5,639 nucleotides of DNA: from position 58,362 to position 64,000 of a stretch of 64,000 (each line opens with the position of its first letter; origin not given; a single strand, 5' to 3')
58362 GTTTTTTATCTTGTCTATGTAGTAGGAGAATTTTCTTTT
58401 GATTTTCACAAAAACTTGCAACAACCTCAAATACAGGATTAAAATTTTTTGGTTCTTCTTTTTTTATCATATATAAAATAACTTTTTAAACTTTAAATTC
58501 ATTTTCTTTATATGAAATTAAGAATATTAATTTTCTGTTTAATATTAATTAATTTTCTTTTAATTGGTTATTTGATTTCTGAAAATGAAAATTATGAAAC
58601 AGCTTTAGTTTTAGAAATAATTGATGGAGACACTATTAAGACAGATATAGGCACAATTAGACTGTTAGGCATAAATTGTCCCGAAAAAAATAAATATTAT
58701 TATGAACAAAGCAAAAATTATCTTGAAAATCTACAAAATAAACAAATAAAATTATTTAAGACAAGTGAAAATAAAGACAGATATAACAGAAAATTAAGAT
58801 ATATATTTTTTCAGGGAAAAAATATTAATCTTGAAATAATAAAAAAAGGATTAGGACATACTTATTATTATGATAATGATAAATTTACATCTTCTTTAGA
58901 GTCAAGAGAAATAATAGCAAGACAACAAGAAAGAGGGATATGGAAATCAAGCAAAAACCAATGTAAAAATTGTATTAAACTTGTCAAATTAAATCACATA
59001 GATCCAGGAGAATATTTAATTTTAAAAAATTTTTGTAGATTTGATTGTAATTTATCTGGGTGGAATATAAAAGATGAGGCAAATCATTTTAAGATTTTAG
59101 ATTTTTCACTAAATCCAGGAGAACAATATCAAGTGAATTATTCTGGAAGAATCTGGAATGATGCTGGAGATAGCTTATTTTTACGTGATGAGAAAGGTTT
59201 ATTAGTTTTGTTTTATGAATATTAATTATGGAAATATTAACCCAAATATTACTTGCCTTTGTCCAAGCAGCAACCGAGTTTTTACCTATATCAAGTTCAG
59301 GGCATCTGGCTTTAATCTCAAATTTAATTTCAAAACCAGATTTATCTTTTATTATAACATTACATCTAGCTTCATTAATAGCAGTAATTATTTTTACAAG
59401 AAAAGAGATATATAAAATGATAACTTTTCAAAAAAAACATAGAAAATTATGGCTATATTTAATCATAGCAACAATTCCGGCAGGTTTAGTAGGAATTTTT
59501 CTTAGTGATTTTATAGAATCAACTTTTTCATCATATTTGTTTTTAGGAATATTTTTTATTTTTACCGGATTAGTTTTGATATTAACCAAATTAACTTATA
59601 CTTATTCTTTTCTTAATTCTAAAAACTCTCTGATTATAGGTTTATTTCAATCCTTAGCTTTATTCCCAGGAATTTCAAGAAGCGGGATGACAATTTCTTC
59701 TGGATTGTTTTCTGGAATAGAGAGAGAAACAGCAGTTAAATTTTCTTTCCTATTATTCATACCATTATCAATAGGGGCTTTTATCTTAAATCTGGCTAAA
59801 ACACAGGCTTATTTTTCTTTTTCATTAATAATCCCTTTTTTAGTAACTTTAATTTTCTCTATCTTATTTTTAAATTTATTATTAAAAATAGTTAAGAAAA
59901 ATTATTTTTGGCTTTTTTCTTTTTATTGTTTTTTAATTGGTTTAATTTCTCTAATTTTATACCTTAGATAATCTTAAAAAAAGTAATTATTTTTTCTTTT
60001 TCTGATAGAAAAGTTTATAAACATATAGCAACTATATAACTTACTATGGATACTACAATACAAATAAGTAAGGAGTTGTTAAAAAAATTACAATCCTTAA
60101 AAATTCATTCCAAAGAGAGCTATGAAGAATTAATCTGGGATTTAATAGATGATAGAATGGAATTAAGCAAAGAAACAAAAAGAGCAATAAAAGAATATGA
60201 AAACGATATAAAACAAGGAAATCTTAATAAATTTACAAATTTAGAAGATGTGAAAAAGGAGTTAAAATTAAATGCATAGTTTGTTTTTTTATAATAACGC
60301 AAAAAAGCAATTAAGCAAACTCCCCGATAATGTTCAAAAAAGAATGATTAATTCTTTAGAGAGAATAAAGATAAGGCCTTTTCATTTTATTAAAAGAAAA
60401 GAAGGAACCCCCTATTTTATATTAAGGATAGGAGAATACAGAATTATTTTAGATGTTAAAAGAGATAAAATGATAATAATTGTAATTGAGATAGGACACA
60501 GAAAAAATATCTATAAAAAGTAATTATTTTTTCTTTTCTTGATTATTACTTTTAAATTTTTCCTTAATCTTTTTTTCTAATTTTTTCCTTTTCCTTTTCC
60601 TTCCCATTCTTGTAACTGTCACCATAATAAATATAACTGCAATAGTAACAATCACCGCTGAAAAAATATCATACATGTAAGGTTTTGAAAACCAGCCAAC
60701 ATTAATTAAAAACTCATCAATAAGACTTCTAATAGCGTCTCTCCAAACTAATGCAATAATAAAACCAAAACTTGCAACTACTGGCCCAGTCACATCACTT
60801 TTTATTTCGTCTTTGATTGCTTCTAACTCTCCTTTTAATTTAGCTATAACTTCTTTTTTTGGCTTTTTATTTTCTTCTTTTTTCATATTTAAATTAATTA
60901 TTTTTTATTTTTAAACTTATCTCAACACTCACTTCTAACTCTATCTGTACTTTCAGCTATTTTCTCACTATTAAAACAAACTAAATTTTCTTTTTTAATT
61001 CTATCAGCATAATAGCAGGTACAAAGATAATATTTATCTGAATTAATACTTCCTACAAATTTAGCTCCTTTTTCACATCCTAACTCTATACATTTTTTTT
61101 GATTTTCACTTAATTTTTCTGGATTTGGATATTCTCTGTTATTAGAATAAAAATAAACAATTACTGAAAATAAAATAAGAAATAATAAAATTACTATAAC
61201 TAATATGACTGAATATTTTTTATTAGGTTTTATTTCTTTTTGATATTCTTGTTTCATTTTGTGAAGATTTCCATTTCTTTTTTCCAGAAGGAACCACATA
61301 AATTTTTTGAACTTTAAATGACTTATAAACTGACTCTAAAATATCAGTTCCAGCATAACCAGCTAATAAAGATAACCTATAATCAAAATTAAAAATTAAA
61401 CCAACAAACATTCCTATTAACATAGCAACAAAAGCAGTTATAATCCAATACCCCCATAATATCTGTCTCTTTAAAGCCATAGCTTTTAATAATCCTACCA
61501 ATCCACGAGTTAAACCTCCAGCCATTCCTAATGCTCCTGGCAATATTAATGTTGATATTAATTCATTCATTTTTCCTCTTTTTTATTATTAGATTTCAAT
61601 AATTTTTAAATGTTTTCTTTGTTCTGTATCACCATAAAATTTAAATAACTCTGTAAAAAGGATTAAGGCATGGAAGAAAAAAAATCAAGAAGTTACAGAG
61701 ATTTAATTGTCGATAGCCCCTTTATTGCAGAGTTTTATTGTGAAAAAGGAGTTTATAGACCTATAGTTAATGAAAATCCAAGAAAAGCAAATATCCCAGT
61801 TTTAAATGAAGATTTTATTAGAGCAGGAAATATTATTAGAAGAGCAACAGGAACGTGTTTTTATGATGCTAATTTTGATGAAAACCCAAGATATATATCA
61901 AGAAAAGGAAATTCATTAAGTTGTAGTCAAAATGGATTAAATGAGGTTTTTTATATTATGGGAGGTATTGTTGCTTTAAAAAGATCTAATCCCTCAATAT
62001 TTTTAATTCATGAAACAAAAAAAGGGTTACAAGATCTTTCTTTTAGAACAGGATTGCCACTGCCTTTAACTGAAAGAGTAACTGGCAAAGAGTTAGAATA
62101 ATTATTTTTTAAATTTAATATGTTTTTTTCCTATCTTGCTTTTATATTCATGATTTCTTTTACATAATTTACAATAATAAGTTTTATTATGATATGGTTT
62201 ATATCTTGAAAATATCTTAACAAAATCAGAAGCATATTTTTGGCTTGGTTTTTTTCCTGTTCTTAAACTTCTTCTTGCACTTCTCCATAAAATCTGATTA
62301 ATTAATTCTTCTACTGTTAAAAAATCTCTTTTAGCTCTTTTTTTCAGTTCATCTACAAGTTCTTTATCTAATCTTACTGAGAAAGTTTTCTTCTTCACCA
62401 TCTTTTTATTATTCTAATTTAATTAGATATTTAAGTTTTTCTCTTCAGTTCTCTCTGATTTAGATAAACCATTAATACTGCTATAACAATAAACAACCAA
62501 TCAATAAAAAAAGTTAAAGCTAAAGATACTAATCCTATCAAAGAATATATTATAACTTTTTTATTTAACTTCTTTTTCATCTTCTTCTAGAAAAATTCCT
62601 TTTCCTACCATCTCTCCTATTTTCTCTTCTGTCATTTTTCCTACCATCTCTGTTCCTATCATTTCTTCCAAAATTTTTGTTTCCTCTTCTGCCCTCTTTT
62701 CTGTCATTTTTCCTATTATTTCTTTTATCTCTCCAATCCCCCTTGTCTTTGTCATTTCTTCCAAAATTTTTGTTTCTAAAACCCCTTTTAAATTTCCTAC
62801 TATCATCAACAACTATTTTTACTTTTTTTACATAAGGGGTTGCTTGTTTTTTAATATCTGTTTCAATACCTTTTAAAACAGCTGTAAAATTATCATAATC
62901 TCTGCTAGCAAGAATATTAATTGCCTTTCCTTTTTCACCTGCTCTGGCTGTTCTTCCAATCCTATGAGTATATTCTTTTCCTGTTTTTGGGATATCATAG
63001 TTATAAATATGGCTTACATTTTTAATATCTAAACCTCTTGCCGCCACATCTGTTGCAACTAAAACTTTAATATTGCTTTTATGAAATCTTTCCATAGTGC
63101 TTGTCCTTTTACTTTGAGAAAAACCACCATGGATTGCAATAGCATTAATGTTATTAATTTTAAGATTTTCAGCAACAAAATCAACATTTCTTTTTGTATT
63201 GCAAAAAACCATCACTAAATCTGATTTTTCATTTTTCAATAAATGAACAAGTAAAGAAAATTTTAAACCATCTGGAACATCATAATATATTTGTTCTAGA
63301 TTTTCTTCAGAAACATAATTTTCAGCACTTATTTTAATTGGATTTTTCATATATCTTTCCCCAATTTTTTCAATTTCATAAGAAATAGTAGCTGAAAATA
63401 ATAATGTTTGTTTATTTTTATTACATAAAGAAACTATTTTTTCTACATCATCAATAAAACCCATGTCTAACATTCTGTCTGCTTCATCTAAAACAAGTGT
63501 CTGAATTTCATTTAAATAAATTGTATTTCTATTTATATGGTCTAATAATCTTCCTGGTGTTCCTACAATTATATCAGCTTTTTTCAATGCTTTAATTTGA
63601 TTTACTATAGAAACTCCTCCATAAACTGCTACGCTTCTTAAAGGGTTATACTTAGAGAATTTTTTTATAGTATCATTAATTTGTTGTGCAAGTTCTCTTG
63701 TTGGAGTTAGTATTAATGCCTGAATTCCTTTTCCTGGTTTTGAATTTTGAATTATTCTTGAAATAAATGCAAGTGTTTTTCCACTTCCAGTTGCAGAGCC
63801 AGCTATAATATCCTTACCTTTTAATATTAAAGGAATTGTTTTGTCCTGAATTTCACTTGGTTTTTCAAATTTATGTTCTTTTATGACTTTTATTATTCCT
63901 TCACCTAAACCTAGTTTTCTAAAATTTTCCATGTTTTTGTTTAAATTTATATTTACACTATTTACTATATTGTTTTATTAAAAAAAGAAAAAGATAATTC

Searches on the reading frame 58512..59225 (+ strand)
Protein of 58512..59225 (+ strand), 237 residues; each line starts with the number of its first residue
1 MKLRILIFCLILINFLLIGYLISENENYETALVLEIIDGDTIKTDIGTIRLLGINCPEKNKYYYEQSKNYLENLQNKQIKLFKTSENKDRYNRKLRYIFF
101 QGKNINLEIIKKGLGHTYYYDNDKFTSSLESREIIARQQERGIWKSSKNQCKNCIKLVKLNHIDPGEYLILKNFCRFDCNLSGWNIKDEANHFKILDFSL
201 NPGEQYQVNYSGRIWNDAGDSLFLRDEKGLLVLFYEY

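Call 11: search_protein_families(library=pfam, proteins=[window:58512-59225:+], max_evalue=0.001)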
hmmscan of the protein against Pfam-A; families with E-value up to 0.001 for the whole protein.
window:58512-59225:+ (237 aa): 2 families
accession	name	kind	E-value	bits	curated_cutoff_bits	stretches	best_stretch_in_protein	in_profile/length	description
PF00565.23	SNase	-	5.4e-16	59.4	21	1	48-145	1-106/107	Staphylococcal nuclease homologue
PF00932.25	LTD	-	3.6e-06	27.8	34.3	1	164-237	14-107/109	Lamin Tail Domain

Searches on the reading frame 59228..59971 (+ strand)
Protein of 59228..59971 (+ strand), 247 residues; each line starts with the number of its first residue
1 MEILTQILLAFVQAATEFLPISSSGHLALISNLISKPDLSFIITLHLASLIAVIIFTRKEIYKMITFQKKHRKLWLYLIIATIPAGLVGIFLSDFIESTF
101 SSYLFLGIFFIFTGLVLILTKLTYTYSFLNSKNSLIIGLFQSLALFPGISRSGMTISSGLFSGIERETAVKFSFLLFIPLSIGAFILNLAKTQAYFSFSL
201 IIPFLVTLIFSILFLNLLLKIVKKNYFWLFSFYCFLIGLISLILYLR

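Call 11: search_protein_families(library=pfam, proteins=[window:59228-59971:+], max_evalue=0.001)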
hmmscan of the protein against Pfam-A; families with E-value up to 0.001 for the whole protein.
window:59228-59971:+ (247 aa): 1 family
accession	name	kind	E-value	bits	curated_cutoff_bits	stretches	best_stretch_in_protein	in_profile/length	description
PF02673.24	BacA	-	1.1e-62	212.5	33.4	1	7-240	2-257/257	Bacitracin resistance protein BacA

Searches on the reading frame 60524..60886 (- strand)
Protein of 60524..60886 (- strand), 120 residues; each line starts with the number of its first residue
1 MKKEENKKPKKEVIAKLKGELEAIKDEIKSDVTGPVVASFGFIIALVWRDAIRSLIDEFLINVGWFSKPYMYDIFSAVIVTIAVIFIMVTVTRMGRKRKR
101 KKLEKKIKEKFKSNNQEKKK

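Call 11: search_protein_families(library=pfam, proteins=[window:60524-60886:-], max_evalue=0.001)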
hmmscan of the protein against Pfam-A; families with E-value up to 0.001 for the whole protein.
window:60524-60886:- (120 aa): 1 family
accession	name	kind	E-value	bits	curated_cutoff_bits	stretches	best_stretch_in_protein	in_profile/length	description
PF18898.5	DUF5654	-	1.8e-11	44.3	23.8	1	26-97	3-70/71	Family of unknown function (DUF5654)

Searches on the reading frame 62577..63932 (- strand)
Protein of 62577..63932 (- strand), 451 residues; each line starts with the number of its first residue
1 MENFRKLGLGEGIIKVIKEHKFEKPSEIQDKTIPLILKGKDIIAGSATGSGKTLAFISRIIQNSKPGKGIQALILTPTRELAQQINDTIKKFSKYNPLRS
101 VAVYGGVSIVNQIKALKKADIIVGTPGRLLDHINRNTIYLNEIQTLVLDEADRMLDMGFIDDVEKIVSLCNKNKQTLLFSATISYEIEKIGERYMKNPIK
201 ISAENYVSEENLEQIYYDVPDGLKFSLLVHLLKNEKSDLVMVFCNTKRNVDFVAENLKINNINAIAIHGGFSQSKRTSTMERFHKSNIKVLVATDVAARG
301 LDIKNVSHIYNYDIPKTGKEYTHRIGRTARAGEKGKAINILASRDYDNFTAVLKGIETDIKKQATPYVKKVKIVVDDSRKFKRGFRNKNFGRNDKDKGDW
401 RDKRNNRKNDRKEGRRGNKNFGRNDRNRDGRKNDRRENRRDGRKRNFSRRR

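Call 11: search_protein_families(library=pfam, proteins=[window:62577-63932:-], max_evalue=0.001)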
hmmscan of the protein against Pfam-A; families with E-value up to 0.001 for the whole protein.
window:62577-63932:- (451 aa): 4 families
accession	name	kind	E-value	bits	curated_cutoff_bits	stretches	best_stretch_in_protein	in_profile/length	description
PF00270.35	DEAD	-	2.4e-50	171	26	1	27-189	2-166/167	DEAD/DEAH box helicase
PF00271.37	Helicase_C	-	8.6e-34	116.6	23.5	1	224-332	2-110/110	Helicase conserved C-terminal domain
PF04851.21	ResIII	-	2.2e-11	44.4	22.5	1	39-183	23-162/164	Type III restriction enzyme, res subunit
PF00176.29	SNF2-rel_dom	-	0.00048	19.8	24.9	1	48-154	26-137/290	SNF2-related domain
